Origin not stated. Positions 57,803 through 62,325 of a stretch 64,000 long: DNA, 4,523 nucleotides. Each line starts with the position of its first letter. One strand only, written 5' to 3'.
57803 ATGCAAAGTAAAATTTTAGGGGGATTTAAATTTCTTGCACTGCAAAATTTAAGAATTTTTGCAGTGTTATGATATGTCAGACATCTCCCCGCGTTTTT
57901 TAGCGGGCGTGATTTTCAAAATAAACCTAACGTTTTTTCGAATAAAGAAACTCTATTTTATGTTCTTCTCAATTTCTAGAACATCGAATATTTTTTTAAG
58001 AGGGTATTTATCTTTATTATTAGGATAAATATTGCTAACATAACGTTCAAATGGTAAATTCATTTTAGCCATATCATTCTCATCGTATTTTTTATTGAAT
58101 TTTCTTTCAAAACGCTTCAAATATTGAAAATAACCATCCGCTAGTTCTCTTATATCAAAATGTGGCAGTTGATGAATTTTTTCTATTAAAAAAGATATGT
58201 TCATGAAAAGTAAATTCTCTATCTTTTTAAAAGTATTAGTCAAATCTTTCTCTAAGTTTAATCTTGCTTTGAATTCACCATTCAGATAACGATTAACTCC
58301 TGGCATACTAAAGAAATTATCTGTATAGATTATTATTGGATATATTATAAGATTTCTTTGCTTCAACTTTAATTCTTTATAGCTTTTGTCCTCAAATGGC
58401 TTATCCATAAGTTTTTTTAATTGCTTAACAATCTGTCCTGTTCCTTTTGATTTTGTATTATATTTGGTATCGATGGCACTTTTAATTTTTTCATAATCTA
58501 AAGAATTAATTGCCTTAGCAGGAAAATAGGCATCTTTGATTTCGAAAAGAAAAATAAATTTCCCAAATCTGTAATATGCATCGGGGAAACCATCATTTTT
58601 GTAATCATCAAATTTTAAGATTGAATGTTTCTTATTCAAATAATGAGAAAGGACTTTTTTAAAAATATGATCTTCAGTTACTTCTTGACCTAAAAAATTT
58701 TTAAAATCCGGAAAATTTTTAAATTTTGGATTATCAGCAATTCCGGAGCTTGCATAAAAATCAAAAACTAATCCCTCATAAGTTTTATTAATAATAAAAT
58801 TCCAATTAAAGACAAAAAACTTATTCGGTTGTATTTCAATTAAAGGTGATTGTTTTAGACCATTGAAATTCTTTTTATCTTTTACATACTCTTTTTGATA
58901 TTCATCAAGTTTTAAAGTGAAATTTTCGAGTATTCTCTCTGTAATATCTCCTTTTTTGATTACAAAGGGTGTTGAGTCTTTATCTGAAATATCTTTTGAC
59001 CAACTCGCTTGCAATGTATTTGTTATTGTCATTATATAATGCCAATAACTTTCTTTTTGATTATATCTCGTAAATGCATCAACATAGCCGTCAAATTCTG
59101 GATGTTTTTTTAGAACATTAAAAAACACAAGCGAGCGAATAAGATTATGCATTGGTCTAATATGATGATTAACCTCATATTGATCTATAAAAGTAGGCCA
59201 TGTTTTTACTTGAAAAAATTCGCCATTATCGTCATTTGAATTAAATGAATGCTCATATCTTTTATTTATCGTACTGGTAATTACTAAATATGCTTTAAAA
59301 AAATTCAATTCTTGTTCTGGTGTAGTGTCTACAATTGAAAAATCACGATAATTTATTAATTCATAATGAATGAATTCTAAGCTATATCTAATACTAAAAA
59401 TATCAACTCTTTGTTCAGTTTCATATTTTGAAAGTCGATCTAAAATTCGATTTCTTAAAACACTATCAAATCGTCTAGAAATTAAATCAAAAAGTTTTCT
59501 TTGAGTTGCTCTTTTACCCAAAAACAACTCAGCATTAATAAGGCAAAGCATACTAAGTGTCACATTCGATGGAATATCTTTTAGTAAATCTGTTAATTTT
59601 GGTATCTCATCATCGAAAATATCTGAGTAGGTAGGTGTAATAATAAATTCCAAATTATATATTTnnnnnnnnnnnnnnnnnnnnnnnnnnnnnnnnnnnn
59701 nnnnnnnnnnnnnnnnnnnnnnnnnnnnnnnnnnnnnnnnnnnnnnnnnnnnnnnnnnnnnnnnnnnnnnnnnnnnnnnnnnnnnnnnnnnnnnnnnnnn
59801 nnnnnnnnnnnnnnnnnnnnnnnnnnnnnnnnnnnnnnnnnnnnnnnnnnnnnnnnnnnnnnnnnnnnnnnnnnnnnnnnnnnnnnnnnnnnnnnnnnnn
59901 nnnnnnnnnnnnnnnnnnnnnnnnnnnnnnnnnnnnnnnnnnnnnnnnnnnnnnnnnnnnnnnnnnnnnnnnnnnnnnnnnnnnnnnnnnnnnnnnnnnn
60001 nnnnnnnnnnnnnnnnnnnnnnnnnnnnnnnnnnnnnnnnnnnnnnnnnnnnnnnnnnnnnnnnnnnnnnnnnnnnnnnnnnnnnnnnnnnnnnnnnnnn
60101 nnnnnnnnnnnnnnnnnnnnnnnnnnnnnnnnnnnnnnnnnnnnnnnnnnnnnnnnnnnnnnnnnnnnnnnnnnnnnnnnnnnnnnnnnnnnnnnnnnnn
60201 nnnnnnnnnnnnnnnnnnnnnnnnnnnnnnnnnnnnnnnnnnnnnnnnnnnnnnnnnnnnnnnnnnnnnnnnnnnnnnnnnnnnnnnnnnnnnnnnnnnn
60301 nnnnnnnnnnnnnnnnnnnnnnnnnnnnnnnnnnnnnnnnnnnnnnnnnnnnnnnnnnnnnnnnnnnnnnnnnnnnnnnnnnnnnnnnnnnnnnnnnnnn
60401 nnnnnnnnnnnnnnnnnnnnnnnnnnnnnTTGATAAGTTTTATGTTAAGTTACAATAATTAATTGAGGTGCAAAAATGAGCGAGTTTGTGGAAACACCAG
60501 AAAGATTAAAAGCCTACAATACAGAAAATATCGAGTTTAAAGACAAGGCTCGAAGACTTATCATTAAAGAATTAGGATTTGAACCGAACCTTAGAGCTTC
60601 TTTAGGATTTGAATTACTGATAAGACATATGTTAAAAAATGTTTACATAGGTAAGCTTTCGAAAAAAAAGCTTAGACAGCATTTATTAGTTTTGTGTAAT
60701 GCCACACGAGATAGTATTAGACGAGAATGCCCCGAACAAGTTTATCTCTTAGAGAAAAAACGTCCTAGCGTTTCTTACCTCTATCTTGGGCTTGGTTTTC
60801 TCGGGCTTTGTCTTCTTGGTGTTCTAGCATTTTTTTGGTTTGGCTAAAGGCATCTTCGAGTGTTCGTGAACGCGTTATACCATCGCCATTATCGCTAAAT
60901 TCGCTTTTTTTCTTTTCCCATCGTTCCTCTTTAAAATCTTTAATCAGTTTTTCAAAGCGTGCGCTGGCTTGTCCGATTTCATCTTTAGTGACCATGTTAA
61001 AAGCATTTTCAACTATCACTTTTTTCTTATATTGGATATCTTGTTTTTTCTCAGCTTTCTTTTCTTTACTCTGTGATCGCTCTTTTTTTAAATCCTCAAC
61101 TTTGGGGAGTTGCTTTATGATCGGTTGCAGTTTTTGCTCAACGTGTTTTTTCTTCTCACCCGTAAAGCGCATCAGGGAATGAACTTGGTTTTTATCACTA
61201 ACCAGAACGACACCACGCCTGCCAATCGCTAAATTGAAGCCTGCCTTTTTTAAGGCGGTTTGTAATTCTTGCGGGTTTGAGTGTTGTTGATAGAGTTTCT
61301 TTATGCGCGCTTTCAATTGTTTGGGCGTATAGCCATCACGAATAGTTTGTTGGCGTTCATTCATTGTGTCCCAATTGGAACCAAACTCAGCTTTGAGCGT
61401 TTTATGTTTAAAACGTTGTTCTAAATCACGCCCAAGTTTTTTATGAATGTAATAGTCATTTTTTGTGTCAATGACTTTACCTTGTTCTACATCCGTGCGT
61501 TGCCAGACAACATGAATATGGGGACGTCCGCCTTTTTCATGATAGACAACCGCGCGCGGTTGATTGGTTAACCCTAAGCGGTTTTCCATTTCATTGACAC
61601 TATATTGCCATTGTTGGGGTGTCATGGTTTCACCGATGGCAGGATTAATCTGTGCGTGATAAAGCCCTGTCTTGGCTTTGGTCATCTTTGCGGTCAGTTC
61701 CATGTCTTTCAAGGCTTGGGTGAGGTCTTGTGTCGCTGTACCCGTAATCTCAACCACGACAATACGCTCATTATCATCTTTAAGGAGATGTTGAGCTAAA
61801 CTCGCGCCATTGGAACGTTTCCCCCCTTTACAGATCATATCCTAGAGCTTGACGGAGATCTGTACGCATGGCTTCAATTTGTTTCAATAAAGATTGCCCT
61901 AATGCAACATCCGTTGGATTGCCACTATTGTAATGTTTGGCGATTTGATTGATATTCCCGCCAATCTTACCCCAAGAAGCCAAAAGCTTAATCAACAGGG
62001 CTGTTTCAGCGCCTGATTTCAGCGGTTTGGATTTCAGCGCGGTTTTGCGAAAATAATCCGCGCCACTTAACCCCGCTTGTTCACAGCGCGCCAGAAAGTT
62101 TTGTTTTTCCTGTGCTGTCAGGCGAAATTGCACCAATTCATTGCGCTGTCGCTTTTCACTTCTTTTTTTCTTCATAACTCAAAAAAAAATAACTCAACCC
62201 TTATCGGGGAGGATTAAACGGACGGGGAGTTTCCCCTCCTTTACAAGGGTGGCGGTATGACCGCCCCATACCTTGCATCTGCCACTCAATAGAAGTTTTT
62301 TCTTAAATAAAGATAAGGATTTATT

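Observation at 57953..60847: Candidate novel nuclease-based system: 566-aa protein with Shedu-like PD-(D/E)xK core and unassigned N-terminal region, a K/E/Q-rich repeat partner and a divergent small basic protein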

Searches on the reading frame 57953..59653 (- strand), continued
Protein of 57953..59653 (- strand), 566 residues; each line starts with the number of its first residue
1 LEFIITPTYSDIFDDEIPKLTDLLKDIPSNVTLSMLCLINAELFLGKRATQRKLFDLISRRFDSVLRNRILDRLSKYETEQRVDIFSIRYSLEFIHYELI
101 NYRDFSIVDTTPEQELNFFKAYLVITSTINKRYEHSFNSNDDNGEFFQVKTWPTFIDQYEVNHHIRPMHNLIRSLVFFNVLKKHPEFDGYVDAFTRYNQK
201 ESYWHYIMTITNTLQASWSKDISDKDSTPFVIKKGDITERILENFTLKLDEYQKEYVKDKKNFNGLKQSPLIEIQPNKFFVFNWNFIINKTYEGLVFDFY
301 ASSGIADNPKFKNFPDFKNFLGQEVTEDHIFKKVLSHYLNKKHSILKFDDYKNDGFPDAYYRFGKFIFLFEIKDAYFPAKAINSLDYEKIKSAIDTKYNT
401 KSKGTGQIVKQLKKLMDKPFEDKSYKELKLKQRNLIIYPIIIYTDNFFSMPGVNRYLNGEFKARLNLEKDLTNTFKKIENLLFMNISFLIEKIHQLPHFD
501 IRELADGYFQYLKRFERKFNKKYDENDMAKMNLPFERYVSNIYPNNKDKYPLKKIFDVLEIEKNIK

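Call 72: fold_search(model_id=the predicted structure, library=viral)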
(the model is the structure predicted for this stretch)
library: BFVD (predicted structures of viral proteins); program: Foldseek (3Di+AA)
matches with E <= 10: 248; with E <= 0.001: 0
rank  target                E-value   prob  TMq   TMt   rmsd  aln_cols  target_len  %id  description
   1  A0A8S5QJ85            1.7e-02  0.95  0.12  0.22   9.3       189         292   15  Restriction endonuclease [Siphoviridae sp. ctezl47]
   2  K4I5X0                8.6e-02  0.30  0.11  0.24  20.0       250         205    9  Uncharacterized protein [Salmonella phage STML-198]
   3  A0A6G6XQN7            2.0e-01  0.44  0.12  0.16  14.3       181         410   14  (no name in the UniProt tables at hand)
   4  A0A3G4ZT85            2.2e-01  0.47  0.15  0.33  19.1       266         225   14  Uncharacterized protein [Edafosvirus sp.]
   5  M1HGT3                2.3e-01  0.25  0.10  0.12  13.7       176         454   12  (no name in the UniProt tables at hand)
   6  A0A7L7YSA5            2.7e-01  0.05  0.10  0.06  31.8       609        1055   10  Tegument protein [Macropodid alphaherpesvirus 4]
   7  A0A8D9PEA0            3.1e-01  0.16  0.09  0.22  12.9       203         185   10  Endonuclease Like Protein [Bacteriophage sp.]
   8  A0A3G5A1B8            3.4e-01  0.44  0.15  0.32   7.5       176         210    7  Uncharacterized protein [Harvfovirus sp.]
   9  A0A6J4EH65            3.4e-01  0.41  0.11  0.27  13.7       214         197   11  (no name in the UniProt tables at hand)
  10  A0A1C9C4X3            3.6e-01  0.06  0.10  0.11  47.8       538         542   10  Uncharacterized protein [Heterosigma akashiwo virus 01]
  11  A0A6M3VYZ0            4.0e-01  0.80  0.07  0.30   3.7        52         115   17  Putative Holliday junction resolvase [Saccharolobus solfataricus rod-shaped virus 1]
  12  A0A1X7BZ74            4.2e-01  0.06  0.09  0.10  24.0       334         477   14  (no name in the UniProt tables at hand)
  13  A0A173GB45            4.4e-01  0.16  0.11  0.12  16.9       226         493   15  (no name in the UniProt tables at hand)
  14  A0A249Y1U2            4.6e-01  0.08  0.08  0.12  16.6       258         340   11  (no name in the UniProt tables at hand)
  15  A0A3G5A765            4.6e-01  0.07  0.13  0.12  26.0       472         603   10  C2H2-type domain-containing protein [Harvfovirus sp.]
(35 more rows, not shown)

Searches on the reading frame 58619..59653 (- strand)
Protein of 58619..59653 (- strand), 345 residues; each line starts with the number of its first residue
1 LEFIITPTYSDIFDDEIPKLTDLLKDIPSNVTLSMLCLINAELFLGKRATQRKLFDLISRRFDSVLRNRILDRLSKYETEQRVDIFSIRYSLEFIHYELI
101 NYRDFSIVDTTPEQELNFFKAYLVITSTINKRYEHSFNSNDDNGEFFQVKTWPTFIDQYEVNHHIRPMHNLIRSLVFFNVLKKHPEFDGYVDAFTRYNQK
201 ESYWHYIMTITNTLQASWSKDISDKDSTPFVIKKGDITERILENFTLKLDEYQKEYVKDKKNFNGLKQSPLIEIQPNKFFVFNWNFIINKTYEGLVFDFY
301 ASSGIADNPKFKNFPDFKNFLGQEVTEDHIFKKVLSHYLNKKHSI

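Call 60: predict_structure(alignment_id=A6)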
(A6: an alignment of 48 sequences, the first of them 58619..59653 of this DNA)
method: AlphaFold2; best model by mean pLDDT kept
length: 345 residues; sequences in the alignment: 48
mean_pLDDT: 87.9   pTM: 0.86
mean pLDDT of the five models: 87.9, 87.8, 86.3, 86.3, 86.1
residues with pLDDT >= 90: 215; 70-90: 92; 50-70: 37; < 50: 1
segments of 3 or more residues with pLDDT < 50: none
pLDDT, mean of each block of 10 residues (from residue 1): 84 95 97 96 86 94 96 86 90 95 95 98 94 73 65 71 83 94 94 95 93 80 63 83 93 81 83 91 92 93 95 94 91 85 67
secondary structure, 60 per line:
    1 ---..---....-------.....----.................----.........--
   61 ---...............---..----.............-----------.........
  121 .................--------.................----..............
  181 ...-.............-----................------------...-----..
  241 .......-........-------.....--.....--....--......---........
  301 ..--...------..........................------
elements in order: H9-12 H20-24 H29-45 H50-58 H64-78 H88-100 H112-137 H146-162 H167-183 H185-197 H203-218 E231-233 H239-245 H249-256 H264-268 E271-275 E278-281 H284-289 H293-302 H314-339

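Call 63: fold_search(model_id=the predicted structure, library=pdb)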
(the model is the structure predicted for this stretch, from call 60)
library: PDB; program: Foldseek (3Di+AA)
matches with E <= 10: 52; with E <= 0.001: 0
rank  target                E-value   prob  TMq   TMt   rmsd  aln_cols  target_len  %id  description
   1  7z1l_O                1.9e-01  0.09  0.13  0.08  23.9       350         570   12  Structure of yeast RNA Polymerase III Pre-Termination Complex (PTC) (released 2022-08-31)
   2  7z1o_O                2.0e+00  0.03  0.12  0.08  23.2       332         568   11  Structure of yeast RNA Polymerase III PTC + NTPs (released 2022-08-31)
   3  9dls_D                2.2e+00  0.08  0.11  0.09  17.8       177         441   14  Vibrio cholerae DnaB (released 2025-07-16)
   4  5wfb_B                2.9e+00  0.05  0.10  0.20  15.6       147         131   10  Tepsin tENTH domain 1-136. (released 2017-07-26)
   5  5wfb_A                3.0e+00  0.06  0.11  0.21  14.2       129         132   12  Tepsin tENTH domain 1-136. (released 2017-07-26)
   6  9jzn                  3.6e+00  0.04  0.12  0.12  16.8       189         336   10  Tetrameric complex of the Borna disease virus 1 nucleoprotein (mutant Lys164Ala) (released 2026-03-11)
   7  5fvc_I                4.2e+00  0.03  0.14  0.13  21.5       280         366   12  Structure of RNA-bound decameric HMPV nucleoprotein (released 2016-02-24)
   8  4ev6_E                4.4e+00  0.06  0.11  0.12  20.2       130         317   15  The complete structure of CorA magnesium transporter from Methanocaldococcus jannaschii (released 2012-10-31)
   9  4ev6_A                4.4e+00  0.02  0.09  0.09  27.3       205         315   11  The complete structure of CorA magnesium transporter from Methanocaldococcus jannaschii (released 2012-10-31)
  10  4xdn_A                4.4e+00  0.02  0.13  0.09  20.6       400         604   10  Crystal structure of Scc4 in complex with Scc2n (released 2015-06-17)
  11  2r6a_C                4.6e+00  0.06  0.12  0.22  15.8       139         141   16  Crystal Form BH1 (released 2007-11-06)
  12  9el0_A                4.8e+00  0.02  0.11  0.09  20.6       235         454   13  ML2-SA1 bound TRPML2 in a pre-open state (released 2025-06-18)
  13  3oqv                  5.0e+00  0.03  0.11  0.16  14.1       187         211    9  AlbC, a cyclodipeptide synthase from Streptomyces noursei (released 2011-02-16)
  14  5fvc_E                5.0e+00  0.03  0.14  0.13  21.5       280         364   12  Structure of RNA-bound decameric HMPV nucleoprotein (released 2016-02-24)
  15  5fvc_B                5.0e+00  0.03  0.14  0.13  21.5       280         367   12  Structure of RNA-bound decameric HMPV nucleoprotein (released 2016-02-24)
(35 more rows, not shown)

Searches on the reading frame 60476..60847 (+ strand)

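Call 3: search_protein_families(library=pfam, proteins=[window:60476-60847:+], max_evalue=1)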
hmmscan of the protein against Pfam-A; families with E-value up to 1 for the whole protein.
window:60476-60847:+ (123 aa): 1 family
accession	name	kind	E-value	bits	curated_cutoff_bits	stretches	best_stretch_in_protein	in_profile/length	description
PF04720.17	PDDEXK_6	-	0.24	11.8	25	1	26-83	140-196/220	PDDEXK-like family of unknown function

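Call 4: search_protein_families(library=padloc, proteins=[window:60476-60847:+], max_evalue=1)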
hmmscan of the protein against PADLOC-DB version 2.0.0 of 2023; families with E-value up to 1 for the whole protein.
window:60476-60847:+ (123 aa): 0 families

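Call 5: search_protein_families(library=ncbifam, proteins=[window:60476-60847:+], max_evalue=1)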
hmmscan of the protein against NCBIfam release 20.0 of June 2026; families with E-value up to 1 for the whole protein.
window:60476-60847:+ (123 aa): 1 family
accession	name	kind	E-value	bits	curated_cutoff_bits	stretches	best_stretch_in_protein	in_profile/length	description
TIGR01615.1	A_thal_3542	domain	0.027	14.3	80.05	1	40-84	65-106/131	uncharacterized plant-specific domain TIGR01615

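Call 62: search_protein_families(library=phrogs, proteins=[window:60476-60847:+], max_evalue=0.01)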
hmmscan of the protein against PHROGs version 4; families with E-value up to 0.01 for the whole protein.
window:60476-60847:+ (123 aa): 0 families

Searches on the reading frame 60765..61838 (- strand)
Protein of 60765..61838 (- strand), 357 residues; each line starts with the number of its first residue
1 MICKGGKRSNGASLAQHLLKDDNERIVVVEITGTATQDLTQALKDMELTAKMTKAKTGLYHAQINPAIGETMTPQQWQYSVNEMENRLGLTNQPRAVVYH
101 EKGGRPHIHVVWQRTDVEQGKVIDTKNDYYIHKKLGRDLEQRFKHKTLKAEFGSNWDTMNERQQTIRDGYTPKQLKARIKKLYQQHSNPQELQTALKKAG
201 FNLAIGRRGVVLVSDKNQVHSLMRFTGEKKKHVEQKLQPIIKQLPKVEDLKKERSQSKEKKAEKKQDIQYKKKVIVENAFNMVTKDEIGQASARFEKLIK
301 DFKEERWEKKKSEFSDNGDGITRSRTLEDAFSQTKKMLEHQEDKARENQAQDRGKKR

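Call 40: search_protein_families(library=pfam, proteins=[window:60765-61838:-], max_evalue=0.001)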
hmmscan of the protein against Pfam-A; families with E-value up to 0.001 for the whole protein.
window:60765-61838:- (357 aa): 1 family
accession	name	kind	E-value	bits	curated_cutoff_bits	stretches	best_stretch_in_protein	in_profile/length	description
PF03432.20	Relaxase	-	7.2e-20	72.1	24.6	1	22-143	6-130/132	MobA/VirD2-like, nuclease domain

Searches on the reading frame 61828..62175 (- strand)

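Call 40: search_protein_families(library=pfam, proteins=[window:61828-62175:-], max_evalue=0.001)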
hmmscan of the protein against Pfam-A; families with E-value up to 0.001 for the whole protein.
window:61828-62175:- (115 aa): 3 families
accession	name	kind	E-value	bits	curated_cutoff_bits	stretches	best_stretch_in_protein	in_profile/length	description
PF21983.2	NikA-like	-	2.2e-14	53.8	27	1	9-80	1-70/72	Mobilization protein NikA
PF05713.17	MobC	-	7.3e-05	23.6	23.2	1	70-92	6-30/45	Bacterial mobilisation protein (MobC)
PF19514.5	MobC_2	-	0.00066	19.8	27.5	0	5-106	14-120/140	MobC-like protein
